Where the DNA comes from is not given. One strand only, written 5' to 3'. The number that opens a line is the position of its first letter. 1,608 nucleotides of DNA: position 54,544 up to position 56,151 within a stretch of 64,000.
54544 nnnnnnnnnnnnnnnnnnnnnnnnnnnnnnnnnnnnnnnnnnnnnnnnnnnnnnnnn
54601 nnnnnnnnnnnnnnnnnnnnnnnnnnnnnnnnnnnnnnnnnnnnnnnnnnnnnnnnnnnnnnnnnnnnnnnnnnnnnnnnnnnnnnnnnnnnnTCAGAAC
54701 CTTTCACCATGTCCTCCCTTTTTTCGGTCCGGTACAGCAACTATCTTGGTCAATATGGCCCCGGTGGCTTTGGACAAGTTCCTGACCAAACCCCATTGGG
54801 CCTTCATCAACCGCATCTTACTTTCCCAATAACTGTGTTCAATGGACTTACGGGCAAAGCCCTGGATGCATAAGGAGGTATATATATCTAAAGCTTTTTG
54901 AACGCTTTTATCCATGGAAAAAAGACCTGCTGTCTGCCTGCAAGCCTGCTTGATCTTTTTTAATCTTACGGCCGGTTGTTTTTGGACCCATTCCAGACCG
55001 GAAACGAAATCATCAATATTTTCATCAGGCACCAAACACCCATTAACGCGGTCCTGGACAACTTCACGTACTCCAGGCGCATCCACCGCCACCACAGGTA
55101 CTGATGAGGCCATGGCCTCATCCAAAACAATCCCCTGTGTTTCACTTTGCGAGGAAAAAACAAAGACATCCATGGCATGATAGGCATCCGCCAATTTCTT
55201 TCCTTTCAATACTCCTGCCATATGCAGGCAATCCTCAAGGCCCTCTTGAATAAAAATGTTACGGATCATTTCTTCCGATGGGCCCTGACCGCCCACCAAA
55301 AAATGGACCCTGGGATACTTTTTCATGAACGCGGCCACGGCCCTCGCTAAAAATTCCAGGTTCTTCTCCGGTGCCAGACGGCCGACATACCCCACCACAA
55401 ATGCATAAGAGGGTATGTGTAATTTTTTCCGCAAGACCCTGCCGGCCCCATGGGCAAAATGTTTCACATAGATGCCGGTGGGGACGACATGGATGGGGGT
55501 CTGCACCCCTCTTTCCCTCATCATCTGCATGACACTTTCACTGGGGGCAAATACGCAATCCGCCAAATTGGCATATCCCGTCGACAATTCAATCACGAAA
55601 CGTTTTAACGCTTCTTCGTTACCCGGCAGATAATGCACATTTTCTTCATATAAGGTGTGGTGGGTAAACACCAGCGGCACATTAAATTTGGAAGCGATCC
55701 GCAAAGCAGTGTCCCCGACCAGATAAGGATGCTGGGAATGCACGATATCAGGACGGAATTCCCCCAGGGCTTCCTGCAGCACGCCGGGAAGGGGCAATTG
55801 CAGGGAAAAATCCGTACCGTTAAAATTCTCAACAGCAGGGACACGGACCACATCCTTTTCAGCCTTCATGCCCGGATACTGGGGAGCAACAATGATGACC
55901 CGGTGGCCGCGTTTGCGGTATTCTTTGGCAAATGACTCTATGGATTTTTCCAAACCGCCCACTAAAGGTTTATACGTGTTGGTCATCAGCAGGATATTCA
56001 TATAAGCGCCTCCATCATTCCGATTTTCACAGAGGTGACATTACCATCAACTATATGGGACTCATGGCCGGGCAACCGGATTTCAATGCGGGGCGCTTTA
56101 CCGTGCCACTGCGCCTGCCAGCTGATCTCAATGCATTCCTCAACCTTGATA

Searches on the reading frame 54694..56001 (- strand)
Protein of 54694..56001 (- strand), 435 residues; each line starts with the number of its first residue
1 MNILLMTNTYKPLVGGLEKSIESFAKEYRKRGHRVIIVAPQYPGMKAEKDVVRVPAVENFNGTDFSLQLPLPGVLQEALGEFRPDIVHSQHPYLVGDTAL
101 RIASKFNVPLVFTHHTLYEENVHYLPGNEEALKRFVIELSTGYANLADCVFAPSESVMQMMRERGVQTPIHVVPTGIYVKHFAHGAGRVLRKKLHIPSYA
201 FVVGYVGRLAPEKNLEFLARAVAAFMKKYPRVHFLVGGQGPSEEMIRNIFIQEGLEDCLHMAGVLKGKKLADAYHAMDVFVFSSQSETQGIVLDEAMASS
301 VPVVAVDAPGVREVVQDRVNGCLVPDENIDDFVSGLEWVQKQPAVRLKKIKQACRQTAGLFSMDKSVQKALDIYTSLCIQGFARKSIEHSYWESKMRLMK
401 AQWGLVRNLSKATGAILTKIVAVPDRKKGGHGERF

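Call 54: search_protein_families(library=pfam, proteins=[window:54694-56001:-], max_evalue=0.0001)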
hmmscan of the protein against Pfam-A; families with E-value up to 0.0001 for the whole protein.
window:54694-56001:- (435 aa): 5 families
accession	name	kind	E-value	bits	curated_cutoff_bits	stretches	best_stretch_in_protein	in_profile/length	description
PF13439.12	Glyco_transf_4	-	1.5e-35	123.2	28.5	1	14-177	1-166/170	Glycosyltransferase Family 4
PF00534.26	Glycos_transf_1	-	1e-33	116.7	26.4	1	190-352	5-168/172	Glycosyl transferases group 1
PF13692.12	Glyco_trans_1_4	-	6.7e-31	107.9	27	1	201-337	2-137/142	Glycosyl transferases group 1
PF13579.12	Glyco_trans_4_4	-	2.7e-22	80.2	29.7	1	15-176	1-158/158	Glycosyl transferase 4-like domain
PF20706.3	GT4-conflict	-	1.3e-07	31.4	26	1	6-371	3-372/385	Family 4 Glycosyltransferase in conflict systems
